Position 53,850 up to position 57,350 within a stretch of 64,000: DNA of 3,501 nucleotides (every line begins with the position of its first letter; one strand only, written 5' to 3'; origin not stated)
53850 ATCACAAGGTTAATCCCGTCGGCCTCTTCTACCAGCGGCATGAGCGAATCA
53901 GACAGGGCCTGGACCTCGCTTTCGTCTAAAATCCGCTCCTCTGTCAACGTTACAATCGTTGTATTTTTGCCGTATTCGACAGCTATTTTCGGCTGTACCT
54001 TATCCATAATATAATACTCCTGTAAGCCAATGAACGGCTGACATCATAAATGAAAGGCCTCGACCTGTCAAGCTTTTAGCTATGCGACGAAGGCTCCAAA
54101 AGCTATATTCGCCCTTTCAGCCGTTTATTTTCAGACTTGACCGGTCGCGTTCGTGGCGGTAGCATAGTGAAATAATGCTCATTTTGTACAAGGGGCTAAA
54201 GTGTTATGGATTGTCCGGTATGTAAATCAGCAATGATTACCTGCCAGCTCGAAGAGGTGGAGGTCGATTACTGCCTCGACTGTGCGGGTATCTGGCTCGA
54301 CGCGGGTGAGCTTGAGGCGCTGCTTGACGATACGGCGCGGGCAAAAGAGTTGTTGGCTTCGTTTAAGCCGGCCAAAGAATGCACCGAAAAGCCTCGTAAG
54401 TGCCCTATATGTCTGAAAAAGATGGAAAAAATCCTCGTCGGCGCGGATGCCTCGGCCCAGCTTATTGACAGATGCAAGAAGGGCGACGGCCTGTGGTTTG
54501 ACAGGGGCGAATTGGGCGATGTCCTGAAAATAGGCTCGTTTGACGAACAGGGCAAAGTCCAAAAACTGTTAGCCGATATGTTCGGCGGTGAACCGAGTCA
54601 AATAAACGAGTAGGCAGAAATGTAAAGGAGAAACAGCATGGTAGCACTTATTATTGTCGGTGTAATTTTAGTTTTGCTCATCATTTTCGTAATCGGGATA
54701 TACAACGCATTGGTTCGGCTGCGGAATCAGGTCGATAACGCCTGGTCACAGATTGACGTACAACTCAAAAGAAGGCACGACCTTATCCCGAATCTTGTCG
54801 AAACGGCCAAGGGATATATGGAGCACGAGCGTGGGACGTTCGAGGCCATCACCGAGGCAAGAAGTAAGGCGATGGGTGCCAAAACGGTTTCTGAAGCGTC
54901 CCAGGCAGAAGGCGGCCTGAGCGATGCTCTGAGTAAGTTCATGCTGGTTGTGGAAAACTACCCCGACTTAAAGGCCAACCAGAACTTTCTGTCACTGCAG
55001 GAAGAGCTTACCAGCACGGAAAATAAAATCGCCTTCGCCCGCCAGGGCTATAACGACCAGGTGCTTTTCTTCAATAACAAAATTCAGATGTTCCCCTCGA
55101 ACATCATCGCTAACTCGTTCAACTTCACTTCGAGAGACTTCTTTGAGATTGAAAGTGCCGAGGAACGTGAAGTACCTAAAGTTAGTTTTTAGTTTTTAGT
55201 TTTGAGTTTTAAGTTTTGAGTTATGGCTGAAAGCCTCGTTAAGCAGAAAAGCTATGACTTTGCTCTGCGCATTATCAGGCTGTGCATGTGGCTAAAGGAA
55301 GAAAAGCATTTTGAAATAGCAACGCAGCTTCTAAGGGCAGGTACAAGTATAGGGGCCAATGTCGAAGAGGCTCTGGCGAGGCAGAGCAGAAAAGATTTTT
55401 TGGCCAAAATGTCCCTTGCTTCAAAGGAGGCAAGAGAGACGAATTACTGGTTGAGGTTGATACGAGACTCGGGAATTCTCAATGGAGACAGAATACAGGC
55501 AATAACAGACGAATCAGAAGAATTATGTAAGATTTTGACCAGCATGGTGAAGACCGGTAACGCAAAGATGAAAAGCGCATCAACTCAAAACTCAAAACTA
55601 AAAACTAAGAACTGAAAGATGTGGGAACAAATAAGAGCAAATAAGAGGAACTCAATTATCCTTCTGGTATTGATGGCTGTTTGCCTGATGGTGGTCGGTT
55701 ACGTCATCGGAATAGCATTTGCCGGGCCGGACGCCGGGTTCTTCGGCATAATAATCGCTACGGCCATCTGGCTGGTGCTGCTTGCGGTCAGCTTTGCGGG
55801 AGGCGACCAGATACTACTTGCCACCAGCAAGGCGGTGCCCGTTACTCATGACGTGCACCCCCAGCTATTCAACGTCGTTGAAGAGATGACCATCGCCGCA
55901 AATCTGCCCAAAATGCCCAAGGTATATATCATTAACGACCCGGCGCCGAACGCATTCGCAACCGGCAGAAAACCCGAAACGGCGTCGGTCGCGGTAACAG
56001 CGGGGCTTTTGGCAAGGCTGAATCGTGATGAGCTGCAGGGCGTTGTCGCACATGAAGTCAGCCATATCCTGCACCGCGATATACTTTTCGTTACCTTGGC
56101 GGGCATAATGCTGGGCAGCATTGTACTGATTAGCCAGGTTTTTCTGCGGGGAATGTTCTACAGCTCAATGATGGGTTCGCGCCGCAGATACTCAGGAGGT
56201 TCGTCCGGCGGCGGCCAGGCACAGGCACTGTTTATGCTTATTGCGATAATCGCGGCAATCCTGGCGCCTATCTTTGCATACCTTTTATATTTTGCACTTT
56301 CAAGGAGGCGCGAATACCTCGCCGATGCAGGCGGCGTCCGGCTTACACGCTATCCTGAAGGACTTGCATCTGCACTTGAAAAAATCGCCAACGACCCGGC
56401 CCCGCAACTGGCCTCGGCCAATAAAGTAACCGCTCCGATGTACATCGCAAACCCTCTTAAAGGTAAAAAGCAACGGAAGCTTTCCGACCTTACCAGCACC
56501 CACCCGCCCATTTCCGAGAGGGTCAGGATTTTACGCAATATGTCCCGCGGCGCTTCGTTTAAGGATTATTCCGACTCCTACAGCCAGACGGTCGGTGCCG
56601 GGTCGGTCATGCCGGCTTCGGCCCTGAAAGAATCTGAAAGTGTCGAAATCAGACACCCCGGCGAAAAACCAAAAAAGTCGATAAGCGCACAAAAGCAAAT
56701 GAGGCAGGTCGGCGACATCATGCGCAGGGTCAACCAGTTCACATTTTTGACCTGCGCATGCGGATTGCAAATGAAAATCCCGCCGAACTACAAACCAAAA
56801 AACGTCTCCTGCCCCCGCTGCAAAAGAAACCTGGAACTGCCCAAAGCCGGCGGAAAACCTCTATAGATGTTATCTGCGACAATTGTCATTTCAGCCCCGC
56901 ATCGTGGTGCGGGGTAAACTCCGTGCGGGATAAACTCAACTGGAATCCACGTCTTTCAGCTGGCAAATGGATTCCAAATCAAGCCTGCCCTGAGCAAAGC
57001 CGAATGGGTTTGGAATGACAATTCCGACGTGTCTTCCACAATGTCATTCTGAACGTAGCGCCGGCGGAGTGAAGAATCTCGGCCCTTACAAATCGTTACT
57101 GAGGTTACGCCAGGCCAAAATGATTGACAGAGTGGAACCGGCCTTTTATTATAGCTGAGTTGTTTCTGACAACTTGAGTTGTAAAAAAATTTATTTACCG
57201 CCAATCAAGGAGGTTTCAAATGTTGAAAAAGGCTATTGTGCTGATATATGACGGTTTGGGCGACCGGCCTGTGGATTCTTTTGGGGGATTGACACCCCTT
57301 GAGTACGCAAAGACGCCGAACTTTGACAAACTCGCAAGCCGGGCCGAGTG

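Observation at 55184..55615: Four-helix-bundle (23S-rRNA-IVS/Avd family) gene on a stem-forming cassette wedged exactly between lemA and htpX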

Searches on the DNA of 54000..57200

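Call 51: search_rna_families(source=window, start=54000, end=57200, threshold=evalue, max_evalue=1)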
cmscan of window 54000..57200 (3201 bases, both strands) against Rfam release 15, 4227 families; matches with E-value up to 1: 0.
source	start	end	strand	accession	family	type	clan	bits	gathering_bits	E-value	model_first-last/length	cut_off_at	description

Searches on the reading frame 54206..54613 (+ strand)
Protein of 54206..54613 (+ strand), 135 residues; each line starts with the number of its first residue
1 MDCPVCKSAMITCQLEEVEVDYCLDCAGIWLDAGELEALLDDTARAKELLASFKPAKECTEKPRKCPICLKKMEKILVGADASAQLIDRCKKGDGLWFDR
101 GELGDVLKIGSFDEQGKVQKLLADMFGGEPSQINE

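Call 10: search_protein_families(library=pfam, proteins=[window:54206-54613:+])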
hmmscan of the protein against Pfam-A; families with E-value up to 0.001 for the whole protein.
window:54206-54613:+ (135 aa): 1 family
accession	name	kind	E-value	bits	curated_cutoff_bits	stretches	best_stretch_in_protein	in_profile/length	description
PF13453.11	Zn_ribbon_TFIIB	-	1.3e-22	79.3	22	2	2-41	1-40/41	Transcription factor zinc-finger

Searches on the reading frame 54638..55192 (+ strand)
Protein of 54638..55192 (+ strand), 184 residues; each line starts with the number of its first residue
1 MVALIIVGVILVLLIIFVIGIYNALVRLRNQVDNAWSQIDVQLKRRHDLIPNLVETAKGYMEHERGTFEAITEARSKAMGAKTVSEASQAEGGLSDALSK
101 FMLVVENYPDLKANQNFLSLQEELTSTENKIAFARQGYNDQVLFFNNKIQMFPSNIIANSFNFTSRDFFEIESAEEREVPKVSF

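Call 10: search_protein_families(library=pfam, proteins=[window:54638-55192:+])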
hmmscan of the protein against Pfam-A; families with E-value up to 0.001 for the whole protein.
window:54638-55192:+ (184 aa): 1 family
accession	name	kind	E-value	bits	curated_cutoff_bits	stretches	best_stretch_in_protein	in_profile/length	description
PF04011.17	LemA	-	6.7e-64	214.7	26.2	1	35-184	1-149/149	LemA family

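Call 11: search_protein_families(library=ncbifam, proteins=[window:54638-55192:+])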
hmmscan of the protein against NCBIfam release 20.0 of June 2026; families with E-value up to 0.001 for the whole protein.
window:54638-55192:+ (184 aa): 1 family
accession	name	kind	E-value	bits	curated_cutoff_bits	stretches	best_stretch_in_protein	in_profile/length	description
NF040966.1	MamQ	equivalog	1.2e-26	93.6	250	2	67-182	84-202/221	magnetosome protein MamQ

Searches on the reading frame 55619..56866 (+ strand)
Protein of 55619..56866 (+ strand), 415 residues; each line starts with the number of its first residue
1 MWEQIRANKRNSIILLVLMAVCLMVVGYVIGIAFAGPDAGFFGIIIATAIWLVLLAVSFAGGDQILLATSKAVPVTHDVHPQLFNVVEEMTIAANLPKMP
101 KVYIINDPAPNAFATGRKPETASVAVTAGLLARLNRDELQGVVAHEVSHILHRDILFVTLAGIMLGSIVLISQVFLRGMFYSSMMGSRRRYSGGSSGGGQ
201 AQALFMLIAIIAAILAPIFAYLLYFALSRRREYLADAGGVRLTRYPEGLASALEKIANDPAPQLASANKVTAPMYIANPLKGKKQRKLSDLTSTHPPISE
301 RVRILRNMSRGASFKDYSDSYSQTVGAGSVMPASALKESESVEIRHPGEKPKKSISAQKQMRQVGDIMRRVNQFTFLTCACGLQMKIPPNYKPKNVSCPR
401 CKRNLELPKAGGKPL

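Call 10: search_protein_families(library=pfam, proteins=[window:55619-56866:+])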
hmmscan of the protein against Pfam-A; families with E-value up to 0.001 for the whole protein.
window:55619-56866:+ (415 aa): 1 family
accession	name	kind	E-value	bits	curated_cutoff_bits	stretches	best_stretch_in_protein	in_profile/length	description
PF01435.24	Peptidase_M48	-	8.5e-33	114.2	20.3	1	81-308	5-185/186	Peptidase family M48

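Call 11: search_protein_families(library=ncbifam, proteins=[window:55619-56866:+])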
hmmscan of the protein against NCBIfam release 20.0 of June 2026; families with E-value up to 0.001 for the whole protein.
window:55619-56866:+ (415 aa): 9 families
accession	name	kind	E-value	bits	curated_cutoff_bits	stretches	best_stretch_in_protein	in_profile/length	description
NF003425.0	PRK04897.1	equivalog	2.5e-94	315.8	355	1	1-308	2-298/298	zinc metalloprotease HtpX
NF002826.0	PRK03001.1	equivalog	7.5e-67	225.5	369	1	13-311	8-281/285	zinc metalloprotease HtpX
NF002363.0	PRK01345.1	equivalog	4.9e-63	213.1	422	1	11-319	5-289/318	zinc metalloprotease HtpX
NF002839.0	PRK03072.1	equivalog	2.8e-59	200.6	412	1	6-311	6-287/291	zinc metalloprotease HtpX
NF002669.0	PRK02391.1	equivalog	4.5e-59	200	341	1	17-310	15-293/298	zinc metalloprotease HtpX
NF002775.0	PRK02870.1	equivalog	1e-53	182.7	285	1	45-306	74-334/338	zinc metalloprotease HtpX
NF003965.0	PRK05457.1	equivalog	3e-37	128.5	245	1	78-308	74-284/285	protease HtpX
NF002322.0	PRK01265.1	equivalog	2.9e-24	86.1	275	1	15-264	11-255/325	zinc metalloprotease HtpX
NF052400.1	M48_BAM_BepA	equivalog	0.00087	18.2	570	0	92-155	82-143/483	beta-barrel assembly-enhancing protease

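Call 38: find_homologous_proteins(query=window:55619-56863:+)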
Query window:55619-56863:+ (415 aa): 8000 proteins with E <= 0.001 among 8000 candidates; the best 120 are listed.
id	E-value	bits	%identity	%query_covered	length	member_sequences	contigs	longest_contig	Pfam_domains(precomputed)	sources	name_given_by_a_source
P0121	3.0e-268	907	99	100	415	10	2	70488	PF01435.25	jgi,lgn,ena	-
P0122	1.1e-242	823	91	99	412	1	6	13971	PF01435.25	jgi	jgi:heat shock protein HtpX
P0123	5.4e-242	821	89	99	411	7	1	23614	PF01435.25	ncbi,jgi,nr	ncbi:MAG: peptidase M28 [Planctomycetota bacterium]|nr:MAG: peptidase M28 [Planctomycetota bacterium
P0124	2.7e-238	809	89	99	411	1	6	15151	PF01435.25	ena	-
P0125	3.4e-234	795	88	99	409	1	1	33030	PF01435.25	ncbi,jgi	ncbi:MAG: M48 family metallopeptidase [Planctomycetota bacterium]|jgi:heat shock protein HtpX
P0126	9.1e-234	794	87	99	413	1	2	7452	PF01435.25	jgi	jgi:heat shock protein HtpX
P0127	9.4e-234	794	87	99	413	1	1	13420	PF01435.25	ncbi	-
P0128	2.4e-233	792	88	98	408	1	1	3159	PF01435.25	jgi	jgi:heat shock protein HtpX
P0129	1.2e-232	790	86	99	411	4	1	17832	PF01435.25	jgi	-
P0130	1.2e-231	787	87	99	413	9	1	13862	PF01435.25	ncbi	-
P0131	6.5e-230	781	86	99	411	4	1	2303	PF01435.25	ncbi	-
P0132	1.1e-228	777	90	94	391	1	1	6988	PF01435.25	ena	-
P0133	3.7e-226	769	86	97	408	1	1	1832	PF01435.25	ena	-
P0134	1.0e-225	767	86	97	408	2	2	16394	PF01435.25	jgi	jgi:heat shock protein HtpX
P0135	3.1e-225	766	85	97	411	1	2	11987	PF01435.25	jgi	-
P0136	6.1e-224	761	84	100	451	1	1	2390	PF01435.25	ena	-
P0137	1.8e-223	760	85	97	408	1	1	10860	PF01435.25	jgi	jgi:heat shock protein HtpX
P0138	1.9e-223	760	85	97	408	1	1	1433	PF01435.25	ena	-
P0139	8.8e-223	758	88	93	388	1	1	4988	PF01435.25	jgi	-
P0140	2.2e-215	733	85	93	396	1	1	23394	PF01435.25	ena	-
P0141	1.1e-209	714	77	99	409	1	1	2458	PF01435.25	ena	-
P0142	1.8e-208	710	77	98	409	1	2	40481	PF01435.25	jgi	jgi:heat shock protein HtpX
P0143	5.1e-208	709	77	99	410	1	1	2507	PF01435.25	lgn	-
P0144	5.2e-208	709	78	98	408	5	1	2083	PF01435.25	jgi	-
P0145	6.0e-208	709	78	98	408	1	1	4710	PF01435.25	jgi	jgi:heat shock protein HtpX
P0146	2.2e-207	707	77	98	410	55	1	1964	PF01435.25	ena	-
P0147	3.9e-207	706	77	98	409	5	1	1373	PF01435.25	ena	-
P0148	4.4e-207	706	76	98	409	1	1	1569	PF01435.25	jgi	jgi:heat shock protein HtpX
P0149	5.1e-207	706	77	99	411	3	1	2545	PF01435.25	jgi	-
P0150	5.7e-207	706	76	98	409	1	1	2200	PF01435.25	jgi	-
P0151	6.4e-207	705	76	98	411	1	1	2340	PF01435.25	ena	-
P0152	6.9e-207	705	77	98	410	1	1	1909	PF01435.25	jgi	jgi:heat shock protein HtpX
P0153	9.5e-207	705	76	99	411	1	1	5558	PF01435.25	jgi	-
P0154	1.1e-206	705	76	98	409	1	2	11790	PF01435.25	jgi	jgi:heat shock protein HtpX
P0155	1.2e-206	705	77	98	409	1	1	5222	PF01435.25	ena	-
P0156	1.6e-206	704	77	98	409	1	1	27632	PF01435.25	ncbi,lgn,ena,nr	ncbi:MAG: M48 family metallopeptidase [Planctomycetes bacterium]|nr:M48 family metallopeptidase [Pla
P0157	1.9e-206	704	77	99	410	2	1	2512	PF01435.25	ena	-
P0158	1.9e-206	704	77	98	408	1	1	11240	PF01435.25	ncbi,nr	ncbi:MAG: M48 family metallopeptidase [Sedimentisphaerales bacterium]|nr:M48 family metallopeptidase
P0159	2.1e-206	704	75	100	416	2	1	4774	PF01435.25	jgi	jgi:heat shock protein HtpX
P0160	2.9e-206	703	76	98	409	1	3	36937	PF01435.25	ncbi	-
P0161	3.0e-206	703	75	98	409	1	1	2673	PF01435.25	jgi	-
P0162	3.1e-206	703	76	98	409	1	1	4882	PF01435.25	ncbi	-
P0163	4.1e-206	703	77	98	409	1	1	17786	PF01435.25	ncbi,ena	-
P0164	5.6e-206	702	76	98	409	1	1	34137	PF01435.25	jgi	jgi:heat shock protein HtpX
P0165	6.4e-206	702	77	98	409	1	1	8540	PF01435.25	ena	-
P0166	6.8e-206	702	77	99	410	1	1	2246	PF01435.25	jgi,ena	-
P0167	7.2e-206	702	77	98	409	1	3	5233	PF01435.25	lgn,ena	-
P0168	7.4e-206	702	76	99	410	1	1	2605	PF01435.25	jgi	jgi:heat shock protein HtpX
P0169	1.1e-205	701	76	98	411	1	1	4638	PF01435.25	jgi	jgi:heat shock protein HtpX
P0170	1.2e-205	701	76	98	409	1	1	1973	PF01435.25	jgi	-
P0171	1.7e-205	701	76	98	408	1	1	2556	PF01435.25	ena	-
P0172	1.8e-205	701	78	99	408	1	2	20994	PF01435.25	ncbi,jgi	ncbi:MAG: M48 family metallopeptidase [Planctomycetota bacterium]|jgi:heat shock protein HtpX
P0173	2.0e-205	700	76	99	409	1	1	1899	PF01435.25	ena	-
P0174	2.1e-205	700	76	99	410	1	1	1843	PF01435.25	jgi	-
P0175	2.4e-205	700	77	98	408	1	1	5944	PF01435.25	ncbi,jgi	ncbi:MAG: M48 family metallopeptidase [Planctomycetota bacterium]|jgi:heat shock protein HtpX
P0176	2.6e-205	700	77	99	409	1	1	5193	PF01435.25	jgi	-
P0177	2.7e-205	700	76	99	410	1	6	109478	PF01435.25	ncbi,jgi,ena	-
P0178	2.8e-205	700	77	98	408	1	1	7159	PF01435.25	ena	-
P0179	2.9e-205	700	77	99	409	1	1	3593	PF01435.25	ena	-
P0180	3.6e-205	700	75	98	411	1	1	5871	PF01435.25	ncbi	-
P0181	4.4e-205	699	77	99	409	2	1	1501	PF01435.25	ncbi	-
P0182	5.2e-205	699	77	98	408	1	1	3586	PF01435.25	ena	-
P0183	5.4e-205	699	76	98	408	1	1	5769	PF01435.25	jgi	-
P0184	5.6e-205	699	76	98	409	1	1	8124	PF01435.25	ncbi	-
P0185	5.7e-205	699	76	99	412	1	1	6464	PF01435.25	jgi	jgi:heat shock protein HtpX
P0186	6.1e-205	699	77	98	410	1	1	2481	PF01435.25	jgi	jgi:heat shock protein HtpX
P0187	7.4e-205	699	75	98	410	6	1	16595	PF01435.25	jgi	-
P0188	7.5e-205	699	76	98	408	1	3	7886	PF01435.25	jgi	jgi:heat shock protein HtpX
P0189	8.0e-205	698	75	98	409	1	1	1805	PF01435.25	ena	-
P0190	8.3e-205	698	76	98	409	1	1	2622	PF01435.25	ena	-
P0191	8.4e-205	698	76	98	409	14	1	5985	PF01435.25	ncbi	-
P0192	9.6e-205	698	76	98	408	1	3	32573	PF01435.25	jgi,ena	-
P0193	1.0e-204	698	76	99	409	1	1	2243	PF01435.25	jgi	-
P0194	1.3e-204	698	76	99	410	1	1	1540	PF01435.25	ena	-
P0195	1.4e-204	698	76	99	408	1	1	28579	PF01435.25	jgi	-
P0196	1.4e-204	698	77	98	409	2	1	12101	PF01435.25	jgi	jgi:heat shock protein HtpX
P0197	1.8e-204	697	76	98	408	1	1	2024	PF01435.25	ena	-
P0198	1.8e-204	697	76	98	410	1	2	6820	PF01435.25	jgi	jgi:heat shock protein HtpX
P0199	1.9e-204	697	76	98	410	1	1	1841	PF01435.25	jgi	-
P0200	2.1e-204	697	76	98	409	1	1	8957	PF01435.25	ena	-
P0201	2.4e-204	697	76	98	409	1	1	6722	PF01435.25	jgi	jgi:heat shock protein HtpX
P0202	3.1e-204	697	76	99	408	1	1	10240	PF01435.25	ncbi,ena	-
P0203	3.2e-204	696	76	98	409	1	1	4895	PF01435.25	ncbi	-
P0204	3.4e-204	696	76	99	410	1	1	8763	PF01435.25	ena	-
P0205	3.4e-204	696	76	98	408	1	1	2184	PF01435.25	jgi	-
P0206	3.7e-204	696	76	98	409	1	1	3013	PF01435.25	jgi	-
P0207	4.0e-204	696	76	98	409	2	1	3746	PF01435.25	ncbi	-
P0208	4.3e-204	696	76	98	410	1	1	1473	PF01435.25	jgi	jgi:heat shock protein HtpX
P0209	4.4e-204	696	76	98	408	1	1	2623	PF01435.25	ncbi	ncbi:MAG: M48 family metallopeptidase [Planctomycetota bacterium]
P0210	4.9e-204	696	75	98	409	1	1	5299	PF01435.25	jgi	-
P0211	5.4e-204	696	75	98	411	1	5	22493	PF01435.25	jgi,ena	-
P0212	5.7e-204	696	75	99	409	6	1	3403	PF01435.25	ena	-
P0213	6.1e-204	696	77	99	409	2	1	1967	PF01435.25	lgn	-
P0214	6.2e-204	696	76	98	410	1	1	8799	PF01435.25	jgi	jgi:heat shock protein HtpX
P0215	6.3e-204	695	76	98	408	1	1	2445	PF01435.25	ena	-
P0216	6.8e-204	695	78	99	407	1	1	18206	PF01435.25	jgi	jgi:heat shock protein HtpX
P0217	6.9e-204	695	76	98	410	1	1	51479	PF01435.25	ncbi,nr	ncbi:MAG: M48 family metallopeptidase [Planctomycetes bacterium]|nr:M48 family metallopeptidase [Pla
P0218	7.6e-204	695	75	99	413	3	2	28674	PF01435.25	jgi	-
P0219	7.9e-204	695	76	98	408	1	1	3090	PF01435.25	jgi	-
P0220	8.3e-204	695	76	99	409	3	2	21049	PF01435.25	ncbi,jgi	-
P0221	8.5e-204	695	76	99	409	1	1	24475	PF01435.25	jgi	-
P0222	8.6e-204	695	76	99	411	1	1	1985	PF01435.25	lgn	-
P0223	9.2e-204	695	76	99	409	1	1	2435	PF01435.25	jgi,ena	-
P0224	9.5e-204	695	76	98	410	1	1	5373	PF01435.25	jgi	-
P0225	1.1e-203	695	76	98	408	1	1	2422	PF01435.25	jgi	jgi:heat shock protein HtpX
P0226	1.2e-203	695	76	99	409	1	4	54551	PF01435.25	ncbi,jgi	ncbi:MAG: M48 family metallopeptidase [Planctomycetota bacterium]|jgi:heat shock protein HtpX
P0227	1.2e-203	695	75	98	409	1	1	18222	PF01435.25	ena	-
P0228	1.3e-203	695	75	98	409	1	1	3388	PF01435.25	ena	-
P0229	1.3e-203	694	77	99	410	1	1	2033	PF01435.25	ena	-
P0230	1.5e-203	694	75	98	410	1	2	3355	PF01435.25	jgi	jgi:heat shock protein HtpX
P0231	1.7e-203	694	76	98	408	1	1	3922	PF01435.25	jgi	-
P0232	1.8e-203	694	76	98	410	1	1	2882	PF01435.25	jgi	jgi:heat shock protein HtpX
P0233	1.9e-203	694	76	99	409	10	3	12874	PF01435.25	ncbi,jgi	ncbi:MAG: M48 family metallopeptidase [Planctomycetota bacterium]|jgi:heat shock protein HtpX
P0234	2.1e-203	694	75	99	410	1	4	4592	PF01435.25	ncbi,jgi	ncbi:MAG: M48 family metallopeptidase [Planctomycetota bacterium]|jgi:heat shock protein HtpX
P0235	2.1e-203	694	75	99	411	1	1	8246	PF01435.25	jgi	-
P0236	2.1e-203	694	77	99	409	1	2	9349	PF01435.25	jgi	jgi:heat shock protein HtpX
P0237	2.2e-203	694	75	98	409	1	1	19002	PF01435.25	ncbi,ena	-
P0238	2.3e-203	694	76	99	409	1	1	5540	PF01435.25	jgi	jgi:heat shock protein HtpX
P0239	2.5e-203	694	75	98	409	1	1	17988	PF01435.25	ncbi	ncbi:MAG: M48 family metallopeptidase [Phycisphaerae bacterium]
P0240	2.8e-203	693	76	99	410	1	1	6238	PF01435.25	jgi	jgi:heat shock protein HtpX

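Call 40: find_related_loci(query=A2, collection=metagenome_contigs, flank=2500)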
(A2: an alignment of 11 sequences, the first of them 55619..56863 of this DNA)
Query A2 (415 aa) in metagenome_contigs; peptide patterns used: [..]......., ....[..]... (x = any residue, [..] = any of these).
599 stretches matched a pattern (row limit reached: there are more); 541 encode a relative of the query (tblastn E <= 1e-3); the best 80 are kept; 80 distinct loci.
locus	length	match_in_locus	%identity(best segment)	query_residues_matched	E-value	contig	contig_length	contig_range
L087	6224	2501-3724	76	1-408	0e+0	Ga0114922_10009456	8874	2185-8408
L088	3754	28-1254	74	1-410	0e+0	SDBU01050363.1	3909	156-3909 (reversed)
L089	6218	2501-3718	76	1-408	0e+0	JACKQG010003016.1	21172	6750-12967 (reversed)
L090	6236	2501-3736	73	1-413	0e+0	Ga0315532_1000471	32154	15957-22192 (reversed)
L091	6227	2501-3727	76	1-409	0e+0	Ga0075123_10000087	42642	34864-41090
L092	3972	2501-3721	76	1-408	0e+0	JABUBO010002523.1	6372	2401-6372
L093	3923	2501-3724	76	1-409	0e+0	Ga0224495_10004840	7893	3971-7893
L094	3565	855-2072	76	1-408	0e+0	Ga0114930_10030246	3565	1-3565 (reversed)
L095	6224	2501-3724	73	1-409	0e+0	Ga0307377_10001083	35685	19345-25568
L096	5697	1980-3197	76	1-408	0e+0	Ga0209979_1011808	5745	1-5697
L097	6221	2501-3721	75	1-408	0e+0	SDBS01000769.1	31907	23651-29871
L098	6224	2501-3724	76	1-409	0e+0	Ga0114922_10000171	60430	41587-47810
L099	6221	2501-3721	75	1-409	0e+0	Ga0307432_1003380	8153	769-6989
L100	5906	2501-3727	73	1-409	0e+0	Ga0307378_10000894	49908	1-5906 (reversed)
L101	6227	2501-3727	73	1-409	0e+0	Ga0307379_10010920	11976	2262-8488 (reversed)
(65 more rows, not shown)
